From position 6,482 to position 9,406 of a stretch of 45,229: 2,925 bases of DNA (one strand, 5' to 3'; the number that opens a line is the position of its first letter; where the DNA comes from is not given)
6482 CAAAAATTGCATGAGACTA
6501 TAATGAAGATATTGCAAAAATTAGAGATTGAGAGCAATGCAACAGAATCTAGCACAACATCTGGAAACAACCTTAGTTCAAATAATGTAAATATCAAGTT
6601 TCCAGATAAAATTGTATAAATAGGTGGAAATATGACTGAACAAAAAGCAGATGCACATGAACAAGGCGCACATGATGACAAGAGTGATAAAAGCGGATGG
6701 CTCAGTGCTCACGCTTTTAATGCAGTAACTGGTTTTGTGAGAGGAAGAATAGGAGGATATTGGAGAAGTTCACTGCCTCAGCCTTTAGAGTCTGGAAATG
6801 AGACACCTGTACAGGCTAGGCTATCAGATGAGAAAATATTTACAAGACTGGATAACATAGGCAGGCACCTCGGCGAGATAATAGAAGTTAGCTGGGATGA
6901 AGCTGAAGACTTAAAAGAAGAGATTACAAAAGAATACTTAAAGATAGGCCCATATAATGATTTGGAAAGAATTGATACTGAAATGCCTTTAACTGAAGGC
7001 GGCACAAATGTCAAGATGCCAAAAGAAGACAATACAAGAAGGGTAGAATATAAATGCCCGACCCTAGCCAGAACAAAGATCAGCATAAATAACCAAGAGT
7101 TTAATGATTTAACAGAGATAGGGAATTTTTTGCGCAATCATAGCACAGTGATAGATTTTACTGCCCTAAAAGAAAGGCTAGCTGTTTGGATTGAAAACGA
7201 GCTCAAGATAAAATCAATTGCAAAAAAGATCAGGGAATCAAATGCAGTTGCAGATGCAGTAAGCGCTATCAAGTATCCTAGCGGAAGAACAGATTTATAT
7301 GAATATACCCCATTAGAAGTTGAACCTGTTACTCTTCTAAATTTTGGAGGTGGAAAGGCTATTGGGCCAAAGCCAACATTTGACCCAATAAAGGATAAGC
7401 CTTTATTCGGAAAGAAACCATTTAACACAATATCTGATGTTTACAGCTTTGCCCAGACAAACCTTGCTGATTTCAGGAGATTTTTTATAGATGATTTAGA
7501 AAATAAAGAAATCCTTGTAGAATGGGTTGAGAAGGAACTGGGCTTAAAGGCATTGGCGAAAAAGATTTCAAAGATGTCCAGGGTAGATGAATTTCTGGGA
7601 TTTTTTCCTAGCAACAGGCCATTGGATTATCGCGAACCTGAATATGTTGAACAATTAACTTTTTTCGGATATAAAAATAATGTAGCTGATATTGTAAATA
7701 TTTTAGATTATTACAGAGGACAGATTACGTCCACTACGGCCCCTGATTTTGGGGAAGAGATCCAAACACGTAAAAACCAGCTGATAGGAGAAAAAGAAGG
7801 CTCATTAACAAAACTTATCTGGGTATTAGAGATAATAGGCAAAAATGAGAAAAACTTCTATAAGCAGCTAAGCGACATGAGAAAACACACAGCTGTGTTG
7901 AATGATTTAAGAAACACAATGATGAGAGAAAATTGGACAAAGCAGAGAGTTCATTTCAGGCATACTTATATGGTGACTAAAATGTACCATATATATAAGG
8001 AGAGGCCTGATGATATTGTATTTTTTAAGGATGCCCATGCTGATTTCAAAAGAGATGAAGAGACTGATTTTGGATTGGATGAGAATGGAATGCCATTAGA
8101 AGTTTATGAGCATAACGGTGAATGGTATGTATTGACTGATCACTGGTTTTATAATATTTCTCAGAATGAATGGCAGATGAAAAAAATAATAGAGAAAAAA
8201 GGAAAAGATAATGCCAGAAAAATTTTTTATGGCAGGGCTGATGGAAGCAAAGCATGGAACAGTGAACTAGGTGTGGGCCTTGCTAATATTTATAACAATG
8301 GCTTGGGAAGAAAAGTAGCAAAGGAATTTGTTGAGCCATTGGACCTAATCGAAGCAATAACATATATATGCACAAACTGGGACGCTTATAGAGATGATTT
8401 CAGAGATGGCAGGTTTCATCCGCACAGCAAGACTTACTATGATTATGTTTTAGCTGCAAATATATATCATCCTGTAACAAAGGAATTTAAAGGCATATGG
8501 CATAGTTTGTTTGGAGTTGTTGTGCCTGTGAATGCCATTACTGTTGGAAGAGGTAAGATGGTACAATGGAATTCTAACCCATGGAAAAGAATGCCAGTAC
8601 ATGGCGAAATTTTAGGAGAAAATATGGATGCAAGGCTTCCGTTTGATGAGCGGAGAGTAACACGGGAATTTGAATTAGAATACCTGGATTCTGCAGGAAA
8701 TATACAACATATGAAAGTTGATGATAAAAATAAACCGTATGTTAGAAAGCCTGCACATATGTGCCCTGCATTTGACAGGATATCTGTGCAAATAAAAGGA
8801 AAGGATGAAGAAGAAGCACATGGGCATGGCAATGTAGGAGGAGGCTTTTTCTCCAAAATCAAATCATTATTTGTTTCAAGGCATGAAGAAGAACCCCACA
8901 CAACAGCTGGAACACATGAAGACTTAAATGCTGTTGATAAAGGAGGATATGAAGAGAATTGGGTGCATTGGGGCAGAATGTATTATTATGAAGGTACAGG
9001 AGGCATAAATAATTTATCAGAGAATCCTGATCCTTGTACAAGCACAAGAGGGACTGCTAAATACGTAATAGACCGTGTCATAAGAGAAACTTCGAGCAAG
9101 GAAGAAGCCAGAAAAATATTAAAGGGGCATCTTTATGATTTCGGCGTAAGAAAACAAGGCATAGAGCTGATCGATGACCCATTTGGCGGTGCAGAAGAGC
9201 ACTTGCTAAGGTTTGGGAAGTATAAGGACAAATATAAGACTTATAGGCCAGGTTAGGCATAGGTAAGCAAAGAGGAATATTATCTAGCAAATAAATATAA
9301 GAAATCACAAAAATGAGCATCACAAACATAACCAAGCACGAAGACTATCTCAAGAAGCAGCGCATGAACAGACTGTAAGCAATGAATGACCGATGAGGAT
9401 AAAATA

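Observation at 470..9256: Operon 1: AAA+ ATPase translationally coupled to a 1038-aa polytopic membrane protein and two large proteins with no recognisable domains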

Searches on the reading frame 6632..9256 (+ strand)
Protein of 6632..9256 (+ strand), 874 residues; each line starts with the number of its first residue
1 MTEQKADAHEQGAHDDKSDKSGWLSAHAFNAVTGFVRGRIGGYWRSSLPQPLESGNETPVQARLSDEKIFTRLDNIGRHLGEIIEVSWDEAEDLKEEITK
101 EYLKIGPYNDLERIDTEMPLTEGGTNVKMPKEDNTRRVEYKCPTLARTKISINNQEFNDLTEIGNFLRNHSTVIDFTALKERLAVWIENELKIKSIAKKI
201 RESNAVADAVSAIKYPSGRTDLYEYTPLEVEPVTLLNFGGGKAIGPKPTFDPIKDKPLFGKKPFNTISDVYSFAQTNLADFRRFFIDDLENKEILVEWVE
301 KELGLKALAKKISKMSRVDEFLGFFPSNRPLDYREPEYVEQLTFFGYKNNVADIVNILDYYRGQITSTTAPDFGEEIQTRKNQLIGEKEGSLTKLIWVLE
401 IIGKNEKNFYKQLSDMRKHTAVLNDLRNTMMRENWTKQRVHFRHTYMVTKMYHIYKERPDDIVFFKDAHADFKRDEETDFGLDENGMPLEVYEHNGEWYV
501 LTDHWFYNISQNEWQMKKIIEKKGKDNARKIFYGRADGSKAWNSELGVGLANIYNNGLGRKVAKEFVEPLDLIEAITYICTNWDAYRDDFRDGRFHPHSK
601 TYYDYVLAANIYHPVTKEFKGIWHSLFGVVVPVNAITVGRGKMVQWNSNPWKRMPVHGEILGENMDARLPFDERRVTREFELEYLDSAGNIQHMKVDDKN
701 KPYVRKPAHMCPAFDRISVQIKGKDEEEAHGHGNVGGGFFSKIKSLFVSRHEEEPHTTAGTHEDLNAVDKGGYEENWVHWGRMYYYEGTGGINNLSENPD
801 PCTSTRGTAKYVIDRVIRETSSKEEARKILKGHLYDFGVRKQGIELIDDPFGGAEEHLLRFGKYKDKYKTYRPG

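Call 5: search_protein_families(library=pfam, proteins=[window:6632-9256:+], max_evalue=0.1)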
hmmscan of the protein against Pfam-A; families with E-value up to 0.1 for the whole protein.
window:6632-9256:+ (874 aa): 1 family
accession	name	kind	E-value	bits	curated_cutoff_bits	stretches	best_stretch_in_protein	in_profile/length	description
PF13418.12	Kelch_4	-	0.083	13.3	21.6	0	499-515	26-42/49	Galactose oxidase, central domain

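Call 6: search_protein_families(library=padloc, proteins=[window:6632-9256:+], max_evalue=0.1)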
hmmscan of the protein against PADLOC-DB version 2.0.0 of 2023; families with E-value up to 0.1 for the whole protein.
window:6632-9256:+ (874 aa): 0 families

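Call 15: search_protein_families(library=phrogs, proteins=[window:6632-9256:+], max_evalue=0.05)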
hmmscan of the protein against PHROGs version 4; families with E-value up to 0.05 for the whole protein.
window:6632-9256:+ (874 aa): 0 families

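Call 16: search_protein_families(library=ncbifam, proteins=[window:6632-9256:+], max_evalue=0.05)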
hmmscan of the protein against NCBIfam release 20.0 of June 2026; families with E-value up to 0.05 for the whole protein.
window:6632-9256:+ (874 aa): 1 family
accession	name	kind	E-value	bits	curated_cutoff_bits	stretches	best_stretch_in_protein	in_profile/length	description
NF047935.1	antiphage_GapS6a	subfamily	0.039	14.3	90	0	172-206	21-55/104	GapS6a family protein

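Call 30: find_related_loci(query=A3, collection=metagenome_contigs, flank=10000)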
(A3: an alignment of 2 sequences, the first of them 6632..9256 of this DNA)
Query A3 (874 aa) in metagenome_contigs; peptide patterns used: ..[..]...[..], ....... (x = any residue, [..] = any of these).
207 stretches matched a pattern; 1 encode a relative of the query (tblastn E <= 1e-3); 1 distinct loci.
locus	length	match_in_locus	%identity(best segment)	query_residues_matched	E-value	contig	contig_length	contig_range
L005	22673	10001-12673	45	64-854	9e-97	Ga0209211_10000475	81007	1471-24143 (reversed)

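Call 42: search_solved_structures(query=A5, max_evalue=10)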
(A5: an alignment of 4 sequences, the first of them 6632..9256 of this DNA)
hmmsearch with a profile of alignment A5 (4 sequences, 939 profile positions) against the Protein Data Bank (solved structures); distinct sequences matched with E-value up to 10: 0.

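Call 47: find_homologous_proteins(query=A5)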
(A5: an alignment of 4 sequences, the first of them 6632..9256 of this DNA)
Query A5 (4 sequences) (874 aa, profile of the alignment): 2 proteins with E <= 0.001 among 8000 candidates.
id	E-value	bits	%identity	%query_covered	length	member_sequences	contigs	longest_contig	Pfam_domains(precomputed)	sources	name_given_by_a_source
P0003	5.8e-217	741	41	98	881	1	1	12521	-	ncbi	-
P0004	7.7e-200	685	88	51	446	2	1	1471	-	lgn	-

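Call 49: find_encoding_contigs(protein=P0003, flank=10000)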
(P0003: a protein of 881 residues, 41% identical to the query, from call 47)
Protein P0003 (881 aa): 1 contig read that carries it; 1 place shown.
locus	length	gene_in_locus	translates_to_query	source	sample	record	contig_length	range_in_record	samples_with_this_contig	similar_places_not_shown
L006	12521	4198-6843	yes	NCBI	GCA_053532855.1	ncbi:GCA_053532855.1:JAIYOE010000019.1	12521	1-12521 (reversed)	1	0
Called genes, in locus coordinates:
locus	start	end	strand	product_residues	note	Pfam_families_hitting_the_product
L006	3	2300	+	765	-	?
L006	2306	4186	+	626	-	-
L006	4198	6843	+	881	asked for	-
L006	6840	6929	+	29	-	-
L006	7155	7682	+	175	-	PF01909:NTP_transf_2, PF18765:Polbeta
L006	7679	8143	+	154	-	-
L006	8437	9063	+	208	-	PF01909:NTP_transf_2, PF18765:Polbeta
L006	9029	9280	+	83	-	-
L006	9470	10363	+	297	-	PF12802:MarR_2 (faint)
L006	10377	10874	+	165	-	-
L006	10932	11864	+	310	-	-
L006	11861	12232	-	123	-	PF01850:PIN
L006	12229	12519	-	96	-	?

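Call 51: search_protein_families(library=pfam, proteins=[L005:610-1467:-, L005:1591-2535:-, L005:12836-13378:+, L005:13341-13835:+, L005:15650-16801:+, L005:16809-18167:+, L005:18149-20227:+, L005:20247-21491:+, L005:21869-22648:-], max_evalue=0.01)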
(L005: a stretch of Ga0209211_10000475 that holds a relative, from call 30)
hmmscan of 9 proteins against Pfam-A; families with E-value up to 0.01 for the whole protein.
L005:610-1467:- (285 aa): 0 families

L005:1591-2535:- (314 aa): 0 families

L005:12836-13378:+ (180 aa): 8 families
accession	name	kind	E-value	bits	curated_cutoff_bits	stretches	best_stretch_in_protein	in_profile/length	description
PF01909.29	NTP_transf_2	-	6.8e-12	46.1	21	1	89-161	4-79/93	Nucleotidyltransferase domain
PF18765.7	Polbeta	-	3.3e-08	34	26.9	1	101-161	13-82/93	Polymerase beta, Nucleotidyltransferase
PF22600.2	MTPAP-like_central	-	3.3e-05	24.4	27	1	89-138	29-76/139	Poly(A) RNA polymerase, mitochondrial-like, central palm domain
PF00392.27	GntR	-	0.00011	22.2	27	1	15-53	18-59/64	Bacterial regulatory proteins, gntR family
PF01047.28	MarR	-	0.0029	17.9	24.6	0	22-49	21-48/59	MarR family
PF14792.12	DNA_pol_B_palm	-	0.0078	16.9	25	0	101-160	23-81/113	DNA polymerase beta palm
PF07106.19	TBPIP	-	0.0087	16.4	22.8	0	29-61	29-61/62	TBPIP/Hop2 winged helix domain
PF24033.1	DUF7342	-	0.0089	16.5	31.6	0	19-97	18-97/150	Family of unknown function (DUF7342)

L005:13341-13835:+ (164 aa): 2 families
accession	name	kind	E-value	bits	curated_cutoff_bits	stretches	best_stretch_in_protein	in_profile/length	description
PF05168.19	HEPN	-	4.2e-09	37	22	1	31-134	2-111/117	HEPN domain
PF05746.21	DALR_1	-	0.007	16.9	22.3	0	104-159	14-70/117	DALR anticodon binding domain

L005:15650-16801:+ (383 aa): 0 families

L005:16809-18167:+ (452 aa): 3 families
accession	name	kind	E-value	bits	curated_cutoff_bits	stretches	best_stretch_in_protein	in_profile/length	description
PF13749.12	HATPase_c_4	-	5.6e-17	62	26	1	287-356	5-74/89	Putative ATP-dependent DNA helicase recG C-terminal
PF04326.19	SLFN_AlbA_2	-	9.9e-17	62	25.3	1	12-122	1-117/118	Schlafen, AlbA_2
PF04079.22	SMC_ScpB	-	0.0033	17.5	27.4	0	336-446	27-134/160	Segregation and condensation complex subunit ScpB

L005:18149-20227:+ (692 aa): 0 families

L005:20247-21491:+ (414 aa): 2 families
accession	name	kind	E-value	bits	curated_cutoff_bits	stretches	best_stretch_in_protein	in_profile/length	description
PF12850.12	Metallophos_2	-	1.7e-18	67.6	27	1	144-369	2-153/154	Calcineurin-like phosphoesterase superfamily domain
PF00149.33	Metallophos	-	7.5e-14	53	21.5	1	144-314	2-159/191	Calcineurin-like phosphoesterase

L005:21869-22648:- (259 aa): 0 families

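Call 72: predict_structure(alignment_id=A8)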
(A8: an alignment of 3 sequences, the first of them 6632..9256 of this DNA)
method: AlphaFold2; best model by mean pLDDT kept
length: 874 residues; sequences in the alignment: 3
mean_pLDDT: 36.9   pTM: 0.21
mean pLDDT of the five models: 36.9, 35.5, 35.4, 35.2, 34.4
residues with pLDDT >= 90: 1; 70-90: 91; 50-70: 44; < 50: 738
segments of 3 or more residues with pLDDT < 50: 1-71, 76-92, 94-99, 101-143, 215-262, 325-874
pLDDT, mean of each block of 10 residues (from residue 1): 24 24 33 31 25 33 42 46 39 47 39 26 23 27 64 85 81 81 87 78 83 46 24 22 25 39 54 67 74 71 59 72 42 21 22 34 30 37 37 35 33 29 29 24 25 27 35 30 30 40 34 36 40 33 40 39 33 37 31 29 28 32 38 28 22 24 25 30 31 35 32 23 21 21 21 20 21 21 27 25 30 37 39 28 25 25 27 20
secondary structure, 60 per line:
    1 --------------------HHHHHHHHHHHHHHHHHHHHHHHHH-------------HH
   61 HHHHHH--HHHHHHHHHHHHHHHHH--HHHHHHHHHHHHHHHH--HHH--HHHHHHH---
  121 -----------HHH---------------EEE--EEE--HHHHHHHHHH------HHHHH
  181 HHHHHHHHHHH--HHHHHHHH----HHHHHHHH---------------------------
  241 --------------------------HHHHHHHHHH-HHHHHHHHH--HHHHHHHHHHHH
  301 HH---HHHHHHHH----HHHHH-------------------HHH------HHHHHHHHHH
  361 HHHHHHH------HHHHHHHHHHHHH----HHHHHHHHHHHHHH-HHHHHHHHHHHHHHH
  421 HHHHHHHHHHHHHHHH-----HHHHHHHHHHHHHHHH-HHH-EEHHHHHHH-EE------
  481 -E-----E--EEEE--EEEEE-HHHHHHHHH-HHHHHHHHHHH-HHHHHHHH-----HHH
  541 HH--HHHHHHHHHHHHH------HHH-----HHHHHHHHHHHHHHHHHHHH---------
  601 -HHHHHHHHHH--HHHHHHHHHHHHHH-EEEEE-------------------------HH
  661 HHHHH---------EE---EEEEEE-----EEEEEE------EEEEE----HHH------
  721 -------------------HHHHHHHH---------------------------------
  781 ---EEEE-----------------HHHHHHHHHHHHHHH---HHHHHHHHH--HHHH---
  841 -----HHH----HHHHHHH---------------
elements in order (helices of 4 or more, strands of 3 or more residues): H21-45 H59-66 H69-85 H88-103 H111-117 E150-152 E155-157 H160-169 H176-191 H194-201 H206-213 H267-276 H278-286 H289-302 H306-313 H318-322 H351-367 H374-386 H391-404 H406-436 H442-457 H465-471 E491-494 E497-501 H503-511 H513-523 H525-532 H538-542 H545-557 H572-591 H602-611 H614-627 E629-633 H659-665 E680-685 E691-696 E703-707 H740-747 E784-787 H805-819 H823-831 H834-837 H853-859
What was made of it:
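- Gene 4 could not be modelled (pLDDT 37; call 72).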

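Call 128: fold_search(model_id=the predicted structure, library=pdb)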
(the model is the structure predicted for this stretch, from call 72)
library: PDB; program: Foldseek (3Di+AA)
matches with E <= 10: 18; with E <= 0.001: 0
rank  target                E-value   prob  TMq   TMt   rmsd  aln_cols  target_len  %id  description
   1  3eq5_J                2.7e+00  0.08  0.04  0.22   5.2        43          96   12  Crystal structure of fragment 137 to 238 of the human Ski-like protein (released 2009-01-27)
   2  3eq5_G                2.8e+00  0.06  0.04  0.22   9.5        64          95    9  Crystal structure of fragment 137 to 238 of the human Ski-like protein (released 2009-01-27)
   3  8qby_J                4.4e+00  0.02  0.06  0.13  22.2       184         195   14  Respiratory complex I from Paracoccus denitrificans in MSP2N2 nanodiscs (released 2024-09-11)
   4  3eq5_F                4.6e+00  0.06  0.04  0.21   5.5        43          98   12  Crystal structure of fragment 137 to 238 of the human Ski-like protein (released 2009-01-27)
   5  8i9p_CC               4.9e+00  0.01  0.03  0.08  32.9       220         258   16  Cryo-EM structure of a Chaetomium thermophilum pre-60S ribosomal subunit - State Mak16 (released 2023-05-17)
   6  8w7v                  5.1e+00  0.02  0.04  0.15  28.8       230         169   15  Udif-E164A-E168A soaking in Fe2+ solution for 50 minutes (released 2024-06-12)
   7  8i9r_CC               6.4e+00  0.01  0.03  0.07  33.4       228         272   14  Cryo-EM structure of a Chaetomium thermophilum pre-60S ribosomal subunit - State 5S RNP (released 2023-05-17)
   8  8i9t_CC               7.1e+00  0.01  0.04  0.08  32.5       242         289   16  Cryo-EM structure of a Chaetomium thermophilum pre-60S ribosomal subunit - State Dbp10-1 (released 2023-05-17)
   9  4i1m_B                7.5e+00  0.05  0.05  0.15  17.1       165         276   13  Crystal structure of the Legionella pneumophila GAP domain of LepB (released 2013-01-16)
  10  4wpe                  7.9e+00  0.02  0.05  0.14  51.0       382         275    9  Crystal Structure of Hof1p F-BAR domain (released 2014-12-24)
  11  1sbx                  8.4e+00  0.03  0.04  0.21   9.8        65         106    9  Crystal structure of the Dachshund-homology domain of human SKI (released 2004-05-25)
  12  4v19_Y                8.4e+00  0.02  0.03  0.08  20.6        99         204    9  Structure of the large subunit of the mammalian mitoribosome, part 1 of 2 (released 2014-10-08)
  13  6vlz_V                8.8e+00  0.02  0.03  0.07  21.0       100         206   12  Structure of the human mitochondrial ribosome-EF-G1 complex (ClassI) (released 2020-08-05)
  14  9om8_A                9.3e+00  0.03  0.03  0.08  11.7        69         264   16  Crystal structure of PprA S-F filament from Deinococcus radiodurans (released 2025-05-28)
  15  2wyb_B                9.9e+00  0.10  0.03  0.04   6.4        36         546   14  The quorum quenching N-acyl homoserine lactone acylase PvdQ with a covalently bound dodecanoic acid (released 2009-12-29)
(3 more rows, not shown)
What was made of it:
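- Tried and rejected: AlphaFold2 of gene 4 with a 3-sequence alignment failed (pLDDT 36.9; call 72), and Foldseek on that model was uninformative (call 128).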
